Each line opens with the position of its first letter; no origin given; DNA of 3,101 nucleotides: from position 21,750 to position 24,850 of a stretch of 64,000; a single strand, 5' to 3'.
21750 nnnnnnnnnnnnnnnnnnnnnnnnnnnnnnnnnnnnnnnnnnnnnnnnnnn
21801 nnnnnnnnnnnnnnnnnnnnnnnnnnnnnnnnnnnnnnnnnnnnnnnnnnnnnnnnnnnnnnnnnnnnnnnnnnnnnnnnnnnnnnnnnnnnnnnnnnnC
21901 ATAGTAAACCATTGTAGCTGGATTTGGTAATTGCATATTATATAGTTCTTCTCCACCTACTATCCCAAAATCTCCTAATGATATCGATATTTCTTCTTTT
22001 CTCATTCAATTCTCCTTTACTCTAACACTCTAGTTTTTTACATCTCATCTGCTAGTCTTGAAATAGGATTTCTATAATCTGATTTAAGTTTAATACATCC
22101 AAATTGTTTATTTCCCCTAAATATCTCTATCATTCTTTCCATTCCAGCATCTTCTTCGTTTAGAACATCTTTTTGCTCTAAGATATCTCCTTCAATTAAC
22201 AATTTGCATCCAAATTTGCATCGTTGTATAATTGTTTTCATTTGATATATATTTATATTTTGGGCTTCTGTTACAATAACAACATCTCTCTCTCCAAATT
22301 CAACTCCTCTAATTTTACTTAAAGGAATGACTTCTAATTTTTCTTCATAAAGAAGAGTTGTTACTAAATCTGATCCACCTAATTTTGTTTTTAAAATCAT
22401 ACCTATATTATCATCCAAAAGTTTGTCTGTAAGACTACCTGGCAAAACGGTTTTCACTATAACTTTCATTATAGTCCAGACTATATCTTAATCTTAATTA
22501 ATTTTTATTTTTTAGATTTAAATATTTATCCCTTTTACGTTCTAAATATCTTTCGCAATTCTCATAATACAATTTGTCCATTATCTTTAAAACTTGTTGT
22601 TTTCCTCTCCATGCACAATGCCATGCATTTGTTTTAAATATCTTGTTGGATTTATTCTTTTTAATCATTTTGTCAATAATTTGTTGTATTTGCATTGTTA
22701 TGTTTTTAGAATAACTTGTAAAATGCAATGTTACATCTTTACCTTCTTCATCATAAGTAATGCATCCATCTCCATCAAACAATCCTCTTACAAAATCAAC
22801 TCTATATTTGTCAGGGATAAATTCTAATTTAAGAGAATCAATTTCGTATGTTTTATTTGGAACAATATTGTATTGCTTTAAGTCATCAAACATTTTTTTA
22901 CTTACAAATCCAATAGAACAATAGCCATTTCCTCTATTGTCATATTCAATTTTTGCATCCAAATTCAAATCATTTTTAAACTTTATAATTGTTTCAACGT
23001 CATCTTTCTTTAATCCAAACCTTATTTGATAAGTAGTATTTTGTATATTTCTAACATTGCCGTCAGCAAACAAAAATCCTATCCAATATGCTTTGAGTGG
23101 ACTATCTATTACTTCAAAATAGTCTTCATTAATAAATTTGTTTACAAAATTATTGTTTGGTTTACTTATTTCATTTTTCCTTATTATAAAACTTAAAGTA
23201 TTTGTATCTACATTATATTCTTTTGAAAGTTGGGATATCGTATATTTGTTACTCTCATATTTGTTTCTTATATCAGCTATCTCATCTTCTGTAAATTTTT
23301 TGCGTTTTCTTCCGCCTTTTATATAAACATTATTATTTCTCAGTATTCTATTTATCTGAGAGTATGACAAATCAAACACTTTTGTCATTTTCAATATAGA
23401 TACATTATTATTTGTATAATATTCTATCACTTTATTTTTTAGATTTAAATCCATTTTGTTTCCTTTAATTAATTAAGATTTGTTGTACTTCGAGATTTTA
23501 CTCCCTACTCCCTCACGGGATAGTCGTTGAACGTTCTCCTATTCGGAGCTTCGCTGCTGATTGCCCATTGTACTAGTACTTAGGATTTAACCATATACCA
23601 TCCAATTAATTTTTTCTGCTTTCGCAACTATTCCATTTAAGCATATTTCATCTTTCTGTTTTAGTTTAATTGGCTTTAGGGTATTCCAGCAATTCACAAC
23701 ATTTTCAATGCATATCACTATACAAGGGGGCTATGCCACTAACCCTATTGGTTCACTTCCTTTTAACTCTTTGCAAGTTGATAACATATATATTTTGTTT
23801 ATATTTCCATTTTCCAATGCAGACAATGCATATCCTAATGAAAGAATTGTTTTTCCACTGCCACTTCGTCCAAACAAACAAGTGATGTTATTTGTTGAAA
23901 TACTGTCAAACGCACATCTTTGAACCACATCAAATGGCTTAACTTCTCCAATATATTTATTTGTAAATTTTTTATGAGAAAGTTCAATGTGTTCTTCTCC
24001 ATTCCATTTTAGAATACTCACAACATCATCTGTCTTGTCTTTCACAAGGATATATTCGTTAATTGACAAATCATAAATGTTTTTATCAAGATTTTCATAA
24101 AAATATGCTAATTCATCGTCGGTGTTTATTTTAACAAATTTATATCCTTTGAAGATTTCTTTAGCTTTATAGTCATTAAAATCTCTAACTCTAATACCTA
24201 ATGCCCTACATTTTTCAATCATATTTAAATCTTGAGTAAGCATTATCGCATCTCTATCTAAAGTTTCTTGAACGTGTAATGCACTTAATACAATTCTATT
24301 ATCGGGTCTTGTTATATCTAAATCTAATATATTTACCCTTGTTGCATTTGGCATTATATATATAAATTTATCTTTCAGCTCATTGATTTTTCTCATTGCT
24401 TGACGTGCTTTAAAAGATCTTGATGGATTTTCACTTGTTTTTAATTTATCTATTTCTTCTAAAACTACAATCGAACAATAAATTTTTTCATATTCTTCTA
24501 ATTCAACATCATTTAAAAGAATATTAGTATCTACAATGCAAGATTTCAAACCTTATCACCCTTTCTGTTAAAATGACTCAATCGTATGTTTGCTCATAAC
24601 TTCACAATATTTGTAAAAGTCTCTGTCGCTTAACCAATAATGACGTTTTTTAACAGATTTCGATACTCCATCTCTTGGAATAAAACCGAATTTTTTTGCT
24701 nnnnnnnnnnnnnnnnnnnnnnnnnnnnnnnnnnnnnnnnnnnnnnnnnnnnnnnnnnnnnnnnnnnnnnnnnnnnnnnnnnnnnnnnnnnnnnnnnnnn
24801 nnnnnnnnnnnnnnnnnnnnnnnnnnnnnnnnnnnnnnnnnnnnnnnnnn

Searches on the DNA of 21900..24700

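Call 35: search_rna_families(source=window, start=21900, end=24700, threshold=evalue, max_evalue=1)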
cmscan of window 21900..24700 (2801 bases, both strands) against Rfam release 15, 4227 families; matches with E-value up to 1: 0.
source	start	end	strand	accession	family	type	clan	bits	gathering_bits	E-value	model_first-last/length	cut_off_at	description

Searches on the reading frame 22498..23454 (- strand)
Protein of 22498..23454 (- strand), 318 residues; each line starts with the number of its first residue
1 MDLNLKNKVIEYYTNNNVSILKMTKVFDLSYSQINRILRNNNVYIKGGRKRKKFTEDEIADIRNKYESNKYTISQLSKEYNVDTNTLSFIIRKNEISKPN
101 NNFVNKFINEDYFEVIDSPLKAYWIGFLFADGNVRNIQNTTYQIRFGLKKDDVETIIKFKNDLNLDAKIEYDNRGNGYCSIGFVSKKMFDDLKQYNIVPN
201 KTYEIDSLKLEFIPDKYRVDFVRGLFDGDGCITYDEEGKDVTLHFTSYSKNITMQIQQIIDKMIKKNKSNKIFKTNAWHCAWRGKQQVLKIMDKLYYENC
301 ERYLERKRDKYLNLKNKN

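Call 25: search_protein_families(library=phrogs, proteins=[window:22498-23454:-], max_evalue=0.00001)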
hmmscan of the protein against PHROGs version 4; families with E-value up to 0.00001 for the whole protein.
window:22498-23454:- (318 aa): 1 family
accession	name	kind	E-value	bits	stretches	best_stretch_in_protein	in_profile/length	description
phrog_4645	-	DNA, RNA and nucleotide metabolism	5.5e-53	181.1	1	50-313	36-302/308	endonuclease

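Call 36: search_protein_families(library=pfam, proteins=[window:22498-23454:-], max_evalue=0.01)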
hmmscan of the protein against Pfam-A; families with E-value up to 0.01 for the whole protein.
window:22498-23454:- (318 aa): 4 families
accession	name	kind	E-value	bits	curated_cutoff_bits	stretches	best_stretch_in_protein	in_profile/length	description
PF14528.11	LAGLIDADG_3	-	1.6e-09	38.4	22.5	1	219-266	4-50/82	LAGLIDADG-like domain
PF14527.11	LAGLIDADG_WhiA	-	3.9e-07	30.5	23.2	0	221-267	4-48/93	WhiA LAGLIDADG-like domain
PF11385.13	DUF3189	-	3.9e-05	23.9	23.2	1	40-116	61-139/147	Protein of unknown function (DUF3189)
PF12824.13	MRP-L20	-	0.0013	19.4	30.4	1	49-101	81-135/164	Mitochondrial ribosomal protein subunit L20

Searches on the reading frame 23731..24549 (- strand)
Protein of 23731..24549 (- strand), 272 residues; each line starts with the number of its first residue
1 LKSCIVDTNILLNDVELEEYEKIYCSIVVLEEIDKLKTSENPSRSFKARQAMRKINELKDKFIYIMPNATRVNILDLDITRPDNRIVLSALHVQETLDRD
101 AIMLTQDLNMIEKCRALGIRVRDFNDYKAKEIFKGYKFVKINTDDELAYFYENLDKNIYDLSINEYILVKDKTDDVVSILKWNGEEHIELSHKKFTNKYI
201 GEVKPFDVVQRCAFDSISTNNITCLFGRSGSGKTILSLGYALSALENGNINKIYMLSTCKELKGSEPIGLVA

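Call 25: search_protein_families(library=phrogs, proteins=[window:23731-24549:-], max_evalue=0.00001)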
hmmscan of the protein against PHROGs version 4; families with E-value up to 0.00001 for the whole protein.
window:23731-24549:- (272 aa): 2 families
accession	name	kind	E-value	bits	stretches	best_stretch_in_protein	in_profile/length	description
phrog_2765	-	other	1e-45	157.4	1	1-269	2-299/443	PhoH-like phosphate starvation-inducible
phrog_170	-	other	7.7e-10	39.7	1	188-256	58-126/323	PhoH-like phosphate starvation-inducible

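Call 36: search_protein_families(library=pfam, proteins=[window:23731-24549:-], max_evalue=0.01)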
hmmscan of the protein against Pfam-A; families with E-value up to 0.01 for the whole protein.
window:23731-24549:- (272 aa): 4 families
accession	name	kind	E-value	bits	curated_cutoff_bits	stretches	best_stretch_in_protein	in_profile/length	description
PF13638.12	PIN_4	-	5.7e-17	62.7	21.9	1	5-124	2-131/132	PIN domain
PF02562.22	PhoH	-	9.4e-08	32.2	27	1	203-256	2-55/205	PhoH-like protein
PF06745.19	ATPase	-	0.0033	17.3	26.6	0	216-249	15-48/231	KaiC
PF00270.35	DEAD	-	0.01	16.1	26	0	209-256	3-52/167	DEAD/DEAH box helicase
